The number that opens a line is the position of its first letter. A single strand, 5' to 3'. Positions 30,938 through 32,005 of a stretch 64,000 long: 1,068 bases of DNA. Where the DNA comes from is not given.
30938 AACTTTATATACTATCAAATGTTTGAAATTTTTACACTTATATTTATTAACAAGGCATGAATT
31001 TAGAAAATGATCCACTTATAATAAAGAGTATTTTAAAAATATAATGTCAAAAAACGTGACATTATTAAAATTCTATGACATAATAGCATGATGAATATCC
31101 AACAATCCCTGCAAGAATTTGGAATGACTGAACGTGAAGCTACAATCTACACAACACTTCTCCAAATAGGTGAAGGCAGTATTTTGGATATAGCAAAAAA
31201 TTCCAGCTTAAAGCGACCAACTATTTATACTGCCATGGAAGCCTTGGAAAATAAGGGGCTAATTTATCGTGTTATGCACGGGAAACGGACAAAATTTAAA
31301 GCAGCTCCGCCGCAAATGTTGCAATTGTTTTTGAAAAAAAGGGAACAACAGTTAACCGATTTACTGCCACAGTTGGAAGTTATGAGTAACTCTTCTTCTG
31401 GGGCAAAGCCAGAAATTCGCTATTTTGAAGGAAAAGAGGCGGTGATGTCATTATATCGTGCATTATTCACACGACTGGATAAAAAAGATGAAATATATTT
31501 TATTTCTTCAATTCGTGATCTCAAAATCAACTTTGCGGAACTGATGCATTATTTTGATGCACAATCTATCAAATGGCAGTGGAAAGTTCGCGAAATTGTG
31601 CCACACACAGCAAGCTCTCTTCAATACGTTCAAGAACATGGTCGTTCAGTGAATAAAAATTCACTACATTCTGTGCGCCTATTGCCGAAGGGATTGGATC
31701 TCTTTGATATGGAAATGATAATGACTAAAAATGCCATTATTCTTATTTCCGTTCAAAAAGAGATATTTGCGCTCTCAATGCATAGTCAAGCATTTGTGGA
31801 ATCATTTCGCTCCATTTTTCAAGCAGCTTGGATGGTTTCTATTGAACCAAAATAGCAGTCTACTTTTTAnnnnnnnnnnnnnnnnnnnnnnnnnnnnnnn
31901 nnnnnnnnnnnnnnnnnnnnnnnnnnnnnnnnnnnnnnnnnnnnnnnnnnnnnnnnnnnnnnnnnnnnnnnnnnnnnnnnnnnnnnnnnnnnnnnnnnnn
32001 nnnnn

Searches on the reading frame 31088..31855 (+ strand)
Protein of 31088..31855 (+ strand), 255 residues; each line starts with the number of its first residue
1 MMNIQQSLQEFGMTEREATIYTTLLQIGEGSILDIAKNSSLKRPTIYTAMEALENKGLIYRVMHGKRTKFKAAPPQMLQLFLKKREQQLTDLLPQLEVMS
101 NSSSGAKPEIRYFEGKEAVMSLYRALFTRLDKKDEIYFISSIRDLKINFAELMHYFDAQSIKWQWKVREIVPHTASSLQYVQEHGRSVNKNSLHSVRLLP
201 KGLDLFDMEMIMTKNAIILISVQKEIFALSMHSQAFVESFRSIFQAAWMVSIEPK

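Call 8: search_protein_families(library=pfam, proteins=[window:31088-31855:+], max_evalue=0.001)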
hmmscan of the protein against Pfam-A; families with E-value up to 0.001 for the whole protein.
window:31088-31855:+ (255 aa): 1 family
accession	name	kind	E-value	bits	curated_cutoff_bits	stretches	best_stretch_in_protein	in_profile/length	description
PF01978.25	TrmB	-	3.4e-15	56.1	25.6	1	8-75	1-67/68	Sugar-specific transcriptional regulator TrmB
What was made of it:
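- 31088..31855 (+): TrmB2: second TrmB-type winged-helix protein, 22% identical to TrmB1 and 4 kb upstream of HeR. PF01978 E 3.4e-15 (call 8).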

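Call 62: search_protein_families(library=ncbifam, proteins=[window:31088-31855:+], max_evalue=0.001)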
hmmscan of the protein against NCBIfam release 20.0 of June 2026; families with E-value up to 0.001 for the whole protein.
window:31088-31855:+ (255 aa): 6 families
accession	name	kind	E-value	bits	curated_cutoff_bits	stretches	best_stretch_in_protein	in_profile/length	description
NF047390.1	TransRegTrmBL1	equivalog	6.7e-10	38.4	650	1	3-91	5-90/341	HTH-type sugar sensing transcriptional regulator TrmBL1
NF053756.1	MreA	equivalog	2.7e-06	27.1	100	1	3-74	5-74/110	MreA family transcriptional regulator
TIGR01884.1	cas_HTH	subfamily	3.5e-06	26.6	60.2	1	10-70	137-198/202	CRISPR-associated CARF protein Csa3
NF053606.1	Sta1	subfamily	5.5e-05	23.2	80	1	11-64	16-69/100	Sta1 family transcriptional regulator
NF040851.1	tran_reg_TrmB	equivalog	0.0001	21.6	600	1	3-94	6-96/338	HTH-type sugar-sensing transcriptional regulator TrmB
NF047392.1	TransRegTrmBHalo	equivalog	0.00093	18.3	500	0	4-76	9-80/349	HTH-type sugar sensing transcriptional regulator TrmB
